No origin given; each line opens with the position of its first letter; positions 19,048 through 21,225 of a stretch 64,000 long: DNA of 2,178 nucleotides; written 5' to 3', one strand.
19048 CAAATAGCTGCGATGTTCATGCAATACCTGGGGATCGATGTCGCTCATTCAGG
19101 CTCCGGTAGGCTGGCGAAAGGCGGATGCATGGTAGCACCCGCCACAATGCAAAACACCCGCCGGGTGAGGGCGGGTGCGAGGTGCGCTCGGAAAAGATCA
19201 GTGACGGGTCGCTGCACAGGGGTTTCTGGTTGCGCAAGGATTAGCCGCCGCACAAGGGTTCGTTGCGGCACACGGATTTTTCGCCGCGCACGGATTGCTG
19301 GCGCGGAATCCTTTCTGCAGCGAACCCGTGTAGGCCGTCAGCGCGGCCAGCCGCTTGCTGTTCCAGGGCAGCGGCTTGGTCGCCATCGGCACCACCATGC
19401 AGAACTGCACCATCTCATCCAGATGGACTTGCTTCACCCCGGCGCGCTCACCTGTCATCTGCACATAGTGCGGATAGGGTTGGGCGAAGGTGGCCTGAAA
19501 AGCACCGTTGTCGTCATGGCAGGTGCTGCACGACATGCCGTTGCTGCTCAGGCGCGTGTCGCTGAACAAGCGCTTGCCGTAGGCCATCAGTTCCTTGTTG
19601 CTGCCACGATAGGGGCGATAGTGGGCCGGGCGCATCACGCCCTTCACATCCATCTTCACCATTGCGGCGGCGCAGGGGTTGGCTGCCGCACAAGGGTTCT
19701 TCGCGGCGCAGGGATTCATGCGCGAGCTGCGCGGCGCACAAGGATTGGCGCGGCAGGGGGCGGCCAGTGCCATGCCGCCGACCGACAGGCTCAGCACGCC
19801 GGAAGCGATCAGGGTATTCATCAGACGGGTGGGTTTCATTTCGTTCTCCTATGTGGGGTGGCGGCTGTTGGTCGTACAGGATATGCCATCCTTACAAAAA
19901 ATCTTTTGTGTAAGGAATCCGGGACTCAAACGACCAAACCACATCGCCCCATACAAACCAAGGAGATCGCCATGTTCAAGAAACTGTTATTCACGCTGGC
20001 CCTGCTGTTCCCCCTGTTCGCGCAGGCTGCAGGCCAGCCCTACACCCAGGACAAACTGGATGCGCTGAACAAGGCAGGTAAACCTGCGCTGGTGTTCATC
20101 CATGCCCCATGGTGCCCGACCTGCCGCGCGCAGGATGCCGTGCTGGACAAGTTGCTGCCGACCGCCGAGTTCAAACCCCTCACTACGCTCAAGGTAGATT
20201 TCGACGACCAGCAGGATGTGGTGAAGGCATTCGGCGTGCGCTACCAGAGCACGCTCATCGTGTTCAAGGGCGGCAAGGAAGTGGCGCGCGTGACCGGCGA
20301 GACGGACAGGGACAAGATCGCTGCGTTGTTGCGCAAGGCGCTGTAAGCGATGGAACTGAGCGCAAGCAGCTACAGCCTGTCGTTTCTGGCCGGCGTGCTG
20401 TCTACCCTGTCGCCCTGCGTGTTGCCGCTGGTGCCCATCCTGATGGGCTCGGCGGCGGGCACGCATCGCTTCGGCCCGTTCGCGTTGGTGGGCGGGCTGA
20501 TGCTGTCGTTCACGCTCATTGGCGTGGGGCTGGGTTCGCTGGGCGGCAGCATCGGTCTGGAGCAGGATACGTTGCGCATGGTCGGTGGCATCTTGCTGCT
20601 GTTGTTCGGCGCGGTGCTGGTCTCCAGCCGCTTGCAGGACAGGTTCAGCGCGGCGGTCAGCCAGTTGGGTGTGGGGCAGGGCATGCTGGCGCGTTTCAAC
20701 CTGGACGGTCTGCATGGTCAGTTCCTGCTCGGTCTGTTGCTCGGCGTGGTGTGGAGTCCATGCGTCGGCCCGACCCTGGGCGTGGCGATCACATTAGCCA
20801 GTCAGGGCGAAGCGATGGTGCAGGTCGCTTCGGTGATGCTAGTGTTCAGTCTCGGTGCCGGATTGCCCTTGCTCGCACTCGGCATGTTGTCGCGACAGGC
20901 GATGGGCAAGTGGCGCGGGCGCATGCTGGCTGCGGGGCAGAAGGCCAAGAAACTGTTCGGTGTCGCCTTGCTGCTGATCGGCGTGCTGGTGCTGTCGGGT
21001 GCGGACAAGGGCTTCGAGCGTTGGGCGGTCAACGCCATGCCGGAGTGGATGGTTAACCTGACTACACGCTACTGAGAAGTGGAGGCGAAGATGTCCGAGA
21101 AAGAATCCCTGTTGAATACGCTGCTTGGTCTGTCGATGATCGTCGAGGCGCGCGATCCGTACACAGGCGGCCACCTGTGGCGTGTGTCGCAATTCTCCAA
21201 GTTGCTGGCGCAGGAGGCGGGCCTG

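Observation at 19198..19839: c-type cytochrome flanked on both sides by NPCAA hexapeptide cysteine repeats, a repeat family that occurs twice in this window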

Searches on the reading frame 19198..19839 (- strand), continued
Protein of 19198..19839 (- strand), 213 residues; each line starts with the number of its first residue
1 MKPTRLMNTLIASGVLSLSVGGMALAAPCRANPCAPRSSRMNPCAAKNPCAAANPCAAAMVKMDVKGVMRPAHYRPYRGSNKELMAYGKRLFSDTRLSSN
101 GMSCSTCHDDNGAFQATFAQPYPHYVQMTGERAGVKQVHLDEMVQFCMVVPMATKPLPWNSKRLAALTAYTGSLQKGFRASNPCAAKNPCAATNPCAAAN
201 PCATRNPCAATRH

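Call 82: search_protein_families(library=ncbifam, proteins=[L017:11589-12623:-], max_evalue=0.00001)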
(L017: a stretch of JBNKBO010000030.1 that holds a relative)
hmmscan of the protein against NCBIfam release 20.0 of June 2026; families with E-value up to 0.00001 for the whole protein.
L017:11589-12623:- (345 aa): 23 families
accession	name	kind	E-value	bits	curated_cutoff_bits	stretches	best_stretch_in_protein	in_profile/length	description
NF008823.0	PRK11873.1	subfamily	6.4e-52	176.7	263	1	2-230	8-239/272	arsenite methyltransferase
NF040538.1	methyl_ArsM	equivalog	4e-45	154.5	500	2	1-129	1-129/356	arsinothricin biosynthesis methyltransferase ArsM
NF041537.1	ArsM_AhpD_UU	exception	7e-32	110.6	510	1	39-222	52-230/345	arsenite methyltransferase/AhpD domain selenoprotein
NF041536.1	ArsM_DUF2284_UU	exception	3.8e-30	104.6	575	1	39-223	52-231/459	arsenite methyltransferase/DUF2284 domain selenoprotein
NF047649.1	MTase_UXPK_star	exception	1.5e-26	93.1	460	1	37-216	51-225/283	methyltransferase/UXPK-star double selenoprotein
NF038099.1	AsSugarArsM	exception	4.7e-24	85.2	400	1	4-307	5-303/321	arsenosugar biosynthesis arsenite methyltransferase ArsM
NF045667.1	MTase_DVU1556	equivalog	2.3e-20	73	155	1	60-222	21-167/213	DVU_1556 family methyltransferase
NF040539.1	AST_met_ArsM_2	exception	8e-20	71.8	240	1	63-219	58-210/262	putative arsinothricin biosynthesis methyltransferase ArsM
TIGR02072.1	BioC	equivalog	6.7e-14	52.3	184.95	1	64-177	37-137/244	malonyl-ACP O-methyltransferase BioC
NF043040.1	corrin_prot_MT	hypoth_equivalog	2e-12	47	180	1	61-175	41-150/216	corrinoid protein-associated methyltransferase CpaM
NF001244.0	PRK00216.1-5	equivalog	2.6e-11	43.3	216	1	64-174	51-155/236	bifunctional demethylmenaquinone methyltransferase/2-methoxy-6-polyprenyl-1,4-benzoquinol methylase UbiE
NF001790.0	PRK00517.3-3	equivalog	2.3e-10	40.3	269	1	60-179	121-230/262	50S ribosomal protein L11 methyltransferase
TIGR01983.1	UbiG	equivalog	2.3e-10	40.2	102.95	1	60-175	48-154/228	bifunctional 2-polyprenyl-6-hydroxyphenol methylase/3-demethylubiquinol 3-O-methyltransferase UbiG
NF001243.0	PRK00216.1-4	equivalog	1.1e-08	34.7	235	1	61-169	47-148/237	demethylmenaquinone methyltransferase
TIGR02752.1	MenG_heptapren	equivalog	1.2e-08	34.8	419.85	1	61-170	45-147/231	demethylmenaquinone methyltransferase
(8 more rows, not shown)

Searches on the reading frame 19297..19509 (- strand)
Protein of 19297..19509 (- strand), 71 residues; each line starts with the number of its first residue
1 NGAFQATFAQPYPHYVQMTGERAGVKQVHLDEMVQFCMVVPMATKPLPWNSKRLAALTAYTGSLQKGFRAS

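Call 34: search_solved_structures(query=window:19297-19509:-, max_evalue=10, show_alignments=5)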
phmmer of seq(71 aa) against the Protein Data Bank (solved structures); distinct sequences matched with E-value up to 10: 4.
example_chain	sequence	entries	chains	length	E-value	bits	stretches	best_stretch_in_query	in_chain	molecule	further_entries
8qae_A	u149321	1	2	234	5.5e-06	29.9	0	21-57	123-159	sc-apCC-6-SLLA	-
8a3k_UNK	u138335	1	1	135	0.94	13.3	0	24-63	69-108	sc-apCC-4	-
9r1k_A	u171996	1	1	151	0.98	13.3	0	24-64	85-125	sc-apCC-4-A7F-1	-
8qad_A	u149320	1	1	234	1.2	12.9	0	22-57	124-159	sc-apCC-6-LLIA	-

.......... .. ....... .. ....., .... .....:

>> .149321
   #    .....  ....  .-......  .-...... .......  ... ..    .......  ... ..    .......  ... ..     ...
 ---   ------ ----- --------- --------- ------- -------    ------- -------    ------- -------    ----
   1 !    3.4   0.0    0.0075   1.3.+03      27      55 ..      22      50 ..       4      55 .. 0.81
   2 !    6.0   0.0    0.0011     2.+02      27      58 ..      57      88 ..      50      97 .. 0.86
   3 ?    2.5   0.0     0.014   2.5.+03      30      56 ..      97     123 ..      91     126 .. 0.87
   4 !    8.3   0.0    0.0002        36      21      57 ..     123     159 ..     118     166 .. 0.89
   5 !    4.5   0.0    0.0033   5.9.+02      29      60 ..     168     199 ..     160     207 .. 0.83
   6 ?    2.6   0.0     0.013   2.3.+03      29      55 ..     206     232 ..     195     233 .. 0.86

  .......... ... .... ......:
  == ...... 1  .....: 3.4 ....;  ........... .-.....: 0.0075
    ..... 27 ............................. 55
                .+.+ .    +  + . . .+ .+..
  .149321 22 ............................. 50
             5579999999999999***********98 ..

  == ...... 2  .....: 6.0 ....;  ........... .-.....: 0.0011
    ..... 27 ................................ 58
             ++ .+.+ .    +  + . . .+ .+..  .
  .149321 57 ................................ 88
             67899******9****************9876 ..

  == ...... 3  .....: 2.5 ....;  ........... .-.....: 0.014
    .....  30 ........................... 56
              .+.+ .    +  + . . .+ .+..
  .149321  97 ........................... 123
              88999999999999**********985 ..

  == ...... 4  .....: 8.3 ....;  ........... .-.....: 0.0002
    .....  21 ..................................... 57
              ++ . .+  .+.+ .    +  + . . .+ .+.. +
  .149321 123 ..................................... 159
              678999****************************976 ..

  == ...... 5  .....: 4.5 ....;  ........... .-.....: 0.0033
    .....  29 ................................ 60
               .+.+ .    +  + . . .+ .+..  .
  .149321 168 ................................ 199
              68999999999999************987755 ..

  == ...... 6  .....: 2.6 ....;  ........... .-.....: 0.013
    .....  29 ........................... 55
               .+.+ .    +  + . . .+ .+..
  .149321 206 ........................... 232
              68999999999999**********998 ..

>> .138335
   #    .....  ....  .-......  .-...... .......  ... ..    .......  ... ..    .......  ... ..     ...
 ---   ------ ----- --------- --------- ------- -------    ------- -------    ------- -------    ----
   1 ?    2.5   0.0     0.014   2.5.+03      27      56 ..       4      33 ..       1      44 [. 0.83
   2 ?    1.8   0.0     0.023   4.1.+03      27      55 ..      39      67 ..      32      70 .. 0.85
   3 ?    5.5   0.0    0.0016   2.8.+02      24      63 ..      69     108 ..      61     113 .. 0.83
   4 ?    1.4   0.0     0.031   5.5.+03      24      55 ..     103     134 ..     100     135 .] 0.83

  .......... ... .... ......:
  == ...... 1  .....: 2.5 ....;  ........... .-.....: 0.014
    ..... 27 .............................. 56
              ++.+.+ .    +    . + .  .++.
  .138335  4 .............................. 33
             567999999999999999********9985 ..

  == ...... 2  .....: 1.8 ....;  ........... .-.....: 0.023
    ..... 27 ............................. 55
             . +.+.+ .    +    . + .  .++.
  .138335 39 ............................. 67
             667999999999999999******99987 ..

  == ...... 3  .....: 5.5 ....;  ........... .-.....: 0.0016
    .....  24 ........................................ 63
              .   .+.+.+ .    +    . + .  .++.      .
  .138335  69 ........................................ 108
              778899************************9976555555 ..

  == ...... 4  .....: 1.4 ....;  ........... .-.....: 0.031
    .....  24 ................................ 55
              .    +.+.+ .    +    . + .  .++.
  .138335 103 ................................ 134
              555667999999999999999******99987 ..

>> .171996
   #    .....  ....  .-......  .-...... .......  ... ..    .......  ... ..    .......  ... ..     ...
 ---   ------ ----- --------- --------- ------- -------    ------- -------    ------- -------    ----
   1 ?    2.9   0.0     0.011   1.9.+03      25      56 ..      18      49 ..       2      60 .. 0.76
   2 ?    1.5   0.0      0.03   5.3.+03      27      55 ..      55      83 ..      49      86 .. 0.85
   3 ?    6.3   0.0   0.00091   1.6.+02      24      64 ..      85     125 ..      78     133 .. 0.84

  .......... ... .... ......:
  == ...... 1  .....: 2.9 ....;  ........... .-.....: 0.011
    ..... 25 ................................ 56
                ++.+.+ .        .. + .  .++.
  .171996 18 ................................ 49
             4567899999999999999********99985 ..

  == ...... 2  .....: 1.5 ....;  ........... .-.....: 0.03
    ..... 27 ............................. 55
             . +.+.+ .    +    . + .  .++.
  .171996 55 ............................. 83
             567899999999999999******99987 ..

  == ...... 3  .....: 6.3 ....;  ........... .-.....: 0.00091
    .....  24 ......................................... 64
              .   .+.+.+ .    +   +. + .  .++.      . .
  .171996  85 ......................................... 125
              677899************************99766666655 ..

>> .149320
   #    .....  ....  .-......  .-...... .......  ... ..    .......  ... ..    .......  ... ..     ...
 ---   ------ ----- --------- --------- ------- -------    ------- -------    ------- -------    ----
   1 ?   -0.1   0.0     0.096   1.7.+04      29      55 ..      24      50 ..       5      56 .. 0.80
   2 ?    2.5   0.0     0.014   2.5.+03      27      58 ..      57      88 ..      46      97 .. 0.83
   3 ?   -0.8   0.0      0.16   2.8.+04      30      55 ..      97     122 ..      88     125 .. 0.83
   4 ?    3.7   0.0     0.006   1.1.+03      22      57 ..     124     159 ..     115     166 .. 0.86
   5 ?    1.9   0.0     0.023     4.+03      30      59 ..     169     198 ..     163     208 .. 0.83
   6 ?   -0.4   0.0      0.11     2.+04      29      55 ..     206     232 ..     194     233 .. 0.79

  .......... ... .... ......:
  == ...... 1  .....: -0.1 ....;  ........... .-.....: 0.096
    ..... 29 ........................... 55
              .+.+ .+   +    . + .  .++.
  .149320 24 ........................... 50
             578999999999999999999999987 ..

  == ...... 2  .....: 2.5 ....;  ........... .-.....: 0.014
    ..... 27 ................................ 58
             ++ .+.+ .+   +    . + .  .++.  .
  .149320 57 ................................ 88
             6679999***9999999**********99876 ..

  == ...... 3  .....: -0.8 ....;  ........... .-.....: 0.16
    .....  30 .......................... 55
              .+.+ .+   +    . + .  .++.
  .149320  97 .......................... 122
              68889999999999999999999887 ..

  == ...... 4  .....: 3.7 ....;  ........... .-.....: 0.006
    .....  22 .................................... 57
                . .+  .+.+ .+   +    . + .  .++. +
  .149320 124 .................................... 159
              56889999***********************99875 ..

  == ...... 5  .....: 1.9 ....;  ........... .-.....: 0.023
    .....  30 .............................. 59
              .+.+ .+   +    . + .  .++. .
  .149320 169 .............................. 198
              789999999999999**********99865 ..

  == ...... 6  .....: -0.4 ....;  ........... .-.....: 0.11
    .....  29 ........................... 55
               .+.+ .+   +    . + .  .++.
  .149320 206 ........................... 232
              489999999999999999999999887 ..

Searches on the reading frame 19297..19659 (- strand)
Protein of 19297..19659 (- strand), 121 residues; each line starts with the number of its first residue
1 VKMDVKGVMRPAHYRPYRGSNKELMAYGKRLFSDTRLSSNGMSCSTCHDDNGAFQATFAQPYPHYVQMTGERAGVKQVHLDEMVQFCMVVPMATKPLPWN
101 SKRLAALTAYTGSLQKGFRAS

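Call 86: search_protein_representatives(protein=window:19297-19659:-)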
Query: 121 residues. Proteins with E-value up to 0.001 (for the whole library): 290; up to 1e-10: 176; up to 1e-30: 31. The best 150 are listed.
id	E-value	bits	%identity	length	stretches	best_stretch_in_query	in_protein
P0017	3.1e-52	192.0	73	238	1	8-119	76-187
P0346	3.5e-41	156.3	61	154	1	3-119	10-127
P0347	2.5e-40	153.6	56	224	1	2-120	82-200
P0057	1.2e-38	148.2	58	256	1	1-119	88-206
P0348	2.5e-38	147.1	60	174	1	5-118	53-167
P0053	1.2e-37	145.0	59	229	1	5-119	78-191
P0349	1.2e-37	144.9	56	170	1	6-120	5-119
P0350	2.4e-37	144.0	62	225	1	19-119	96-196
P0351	1.2e-36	141.7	54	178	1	6-118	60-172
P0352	2.1e-36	140.9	54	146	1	4-119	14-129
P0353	9.0e-36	138.9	54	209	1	7-118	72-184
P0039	9.8e-36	138.8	53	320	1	4-119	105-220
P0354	1.3e-35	138.4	58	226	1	3-119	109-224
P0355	1.6e-35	138.1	61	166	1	10-119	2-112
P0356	1.6e-35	138.1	59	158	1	1-113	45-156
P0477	2.3e-15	73.1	50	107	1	6-85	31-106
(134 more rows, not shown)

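Call 88: find_encoding_contigs(protein=P0477, flank=3000, max_places=3)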
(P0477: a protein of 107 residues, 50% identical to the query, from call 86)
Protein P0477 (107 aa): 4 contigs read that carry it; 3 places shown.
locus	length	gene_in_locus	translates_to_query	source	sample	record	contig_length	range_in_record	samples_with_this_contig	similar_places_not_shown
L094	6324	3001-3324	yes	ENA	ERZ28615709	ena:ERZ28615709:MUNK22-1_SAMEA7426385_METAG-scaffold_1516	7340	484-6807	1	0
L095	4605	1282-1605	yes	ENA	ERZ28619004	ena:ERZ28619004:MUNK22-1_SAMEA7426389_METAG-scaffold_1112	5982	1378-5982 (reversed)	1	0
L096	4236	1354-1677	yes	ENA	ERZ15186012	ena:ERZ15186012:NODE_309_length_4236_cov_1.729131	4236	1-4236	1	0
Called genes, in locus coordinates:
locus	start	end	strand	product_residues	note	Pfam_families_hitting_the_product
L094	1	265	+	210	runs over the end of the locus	PF00440:TetR_N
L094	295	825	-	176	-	PF05643:GNA1162-like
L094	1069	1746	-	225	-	PF03783:CsgG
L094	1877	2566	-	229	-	PF22308:DUF6969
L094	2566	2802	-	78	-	-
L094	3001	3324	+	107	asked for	-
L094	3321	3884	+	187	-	PF00578:AhpC-TSA, PF13911:AhpC-TSA_2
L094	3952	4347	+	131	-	PF08534:Redoxin, PF00085:Thioredoxin, PF13899:Thioredoxin_7 (weak)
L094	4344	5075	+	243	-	PF02683:DsbD_TM, PF13386:DsbD_2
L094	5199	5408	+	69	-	PF11127:YgaP-like_TM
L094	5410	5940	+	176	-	PF07638:Sigma70_ECF (faint), PF04542:Sigma70_r2, PF08281:Sigma70_r4_2, PF04545:Sigma70_r4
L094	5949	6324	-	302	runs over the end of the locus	?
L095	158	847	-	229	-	PF22308:DUF6969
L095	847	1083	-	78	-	-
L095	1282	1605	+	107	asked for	-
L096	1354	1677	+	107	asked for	-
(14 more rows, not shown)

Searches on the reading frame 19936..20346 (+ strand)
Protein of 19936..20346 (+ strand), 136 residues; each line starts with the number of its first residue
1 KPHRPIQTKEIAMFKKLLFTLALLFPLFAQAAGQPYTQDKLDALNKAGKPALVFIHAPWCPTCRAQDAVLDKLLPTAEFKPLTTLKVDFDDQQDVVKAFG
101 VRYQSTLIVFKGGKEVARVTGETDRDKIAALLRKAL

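Call 4: search_protein_families(library=pfam, proteins=[window:19936-20346:+], max_evalue=0.01)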
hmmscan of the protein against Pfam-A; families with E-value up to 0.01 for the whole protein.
window:19936-20346:+ (136 aa): 5 families
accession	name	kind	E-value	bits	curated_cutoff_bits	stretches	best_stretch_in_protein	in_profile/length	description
PF00085.26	Thioredoxin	-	2.8e-15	56.6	23.5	1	43-133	13-102/103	Thioredoxin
PF13098.12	Thioredoxin_2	-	5.5e-08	33.5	27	1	46-132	3-104/104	Thioredoxin-like domain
PF13899.12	Thioredoxin_7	-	2.2e-05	24.9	27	1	39-71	8-40/83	Thioredoxin-like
PF08534.16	Redoxin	-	0.00024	21.3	26.6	1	46-73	26-54/148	Redoxin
PF00578.27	AhpC-TSA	-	0.00028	21.3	26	1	39-107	18-84/124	AhpC/TSA family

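Call 5: search_protein_families(library=ncbifam, proteins=[window:19936-20346:+], max_evalue=0.01)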
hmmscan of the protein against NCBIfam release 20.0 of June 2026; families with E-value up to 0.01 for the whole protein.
window:19936-20346:+ (136 aa): 11 families
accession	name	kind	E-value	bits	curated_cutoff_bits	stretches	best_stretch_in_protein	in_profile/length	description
TIGR01068.1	thioredoxin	equivalog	4e-15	55.8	96.8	1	43-135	8-100/101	thioredoxin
NF008229.0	PRK10996.1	equivalog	1.3e-10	41.1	125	1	37-133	41-136/141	thioredoxin TrxC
TIGR01126.1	pdi_dom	equivalog_domain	2e-08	34.5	107.2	1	42-134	7-103/105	protein disulfide-isomerase domain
NF006898.0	PRK09381.1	equivalog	9.3e-07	29.2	138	1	41-128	13-100/109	thioredoxin TrxA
TIGR01130.1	ER_PDI_fam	subfamily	2.4e-06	27.4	344.25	1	37-134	7-106/476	protein disulfide-isomerase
TIGR00385.1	dsbE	subfamily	8.8e-06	25.4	123.15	1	43-94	58-105/173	DsbE family thiol:disulfide interchange protein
NF011941.0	PRK15412.1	equivalog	1.3e-05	24.9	359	1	33-75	57-95/185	thiol:disulfide interchange protein DsbE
NF045694.1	seleno_TsoB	exception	0.00089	17.5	805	1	27-107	450-540/572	rhodanese/DsbD fusion-like selenoprotein TsoB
NF047696.1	ThlDiSintTplARhiz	equivalog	0.0013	18.6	230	1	10-93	64-142/219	thiol:disulfide interchange protein TlpA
NF001419.0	PRK00293.1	subfamily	0.0015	17.2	330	1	37-134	466-571/574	protein-disulfide reductase DsbD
NF010625.0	PRK14018.1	equivalog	0.0065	15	522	0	44-82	52-90/521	bifunctional peptide-methionine (S)-S-oxide reductase MsrA/peptide-methionine (R)-S-oxide reductase MsrB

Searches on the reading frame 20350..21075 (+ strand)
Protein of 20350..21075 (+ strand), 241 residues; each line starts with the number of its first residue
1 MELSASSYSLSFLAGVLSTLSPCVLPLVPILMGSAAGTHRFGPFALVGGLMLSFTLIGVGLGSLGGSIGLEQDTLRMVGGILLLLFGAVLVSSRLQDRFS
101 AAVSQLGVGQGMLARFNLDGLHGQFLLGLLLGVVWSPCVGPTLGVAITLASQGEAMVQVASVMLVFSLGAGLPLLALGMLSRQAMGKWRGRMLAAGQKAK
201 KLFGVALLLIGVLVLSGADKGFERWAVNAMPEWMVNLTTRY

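Call 4: search_protein_families(library=pfam, proteins=[window:20350-21075:+], max_evalue=0.01)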
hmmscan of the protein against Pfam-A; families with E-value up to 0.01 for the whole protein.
window:20350-21075:+ (241 aa): 3 families
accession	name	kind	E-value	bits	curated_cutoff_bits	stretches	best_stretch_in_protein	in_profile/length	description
PF02683.22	DsbD_TM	-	1.6e-15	57.4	27.1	1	10-215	7-215/219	Cytochrome C biogenesis protein transmembrane domain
PF13386.12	DsbD_2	-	3.7e-10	40.5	24.9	1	12-212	3-198/199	Cytochrome C biogenesis protein transmembrane region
PF20957.2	GxGYxYP_N_2nd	-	0.0028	18.2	24.5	1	133-157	5-29/68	GxGYxYP_N second domain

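Call 5: search_protein_families(library=ncbifam, proteins=[window:20350-21075:+], max_evalue=0.01)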
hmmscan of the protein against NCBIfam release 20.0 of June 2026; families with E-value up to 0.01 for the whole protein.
window:20350-21075:+ (241 aa): 2 families
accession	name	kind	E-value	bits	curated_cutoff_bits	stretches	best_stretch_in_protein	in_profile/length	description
NF001419.0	PRK00293.1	subfamily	4.7e-09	35.4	330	1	8-216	172-383/574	protein-disulfide reductase DsbD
NF045694.1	seleno_TsoB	exception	1.1e-08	33.6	805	1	12-183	189-361/572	rhodanese/DsbD fusion-like selenoprotein TsoB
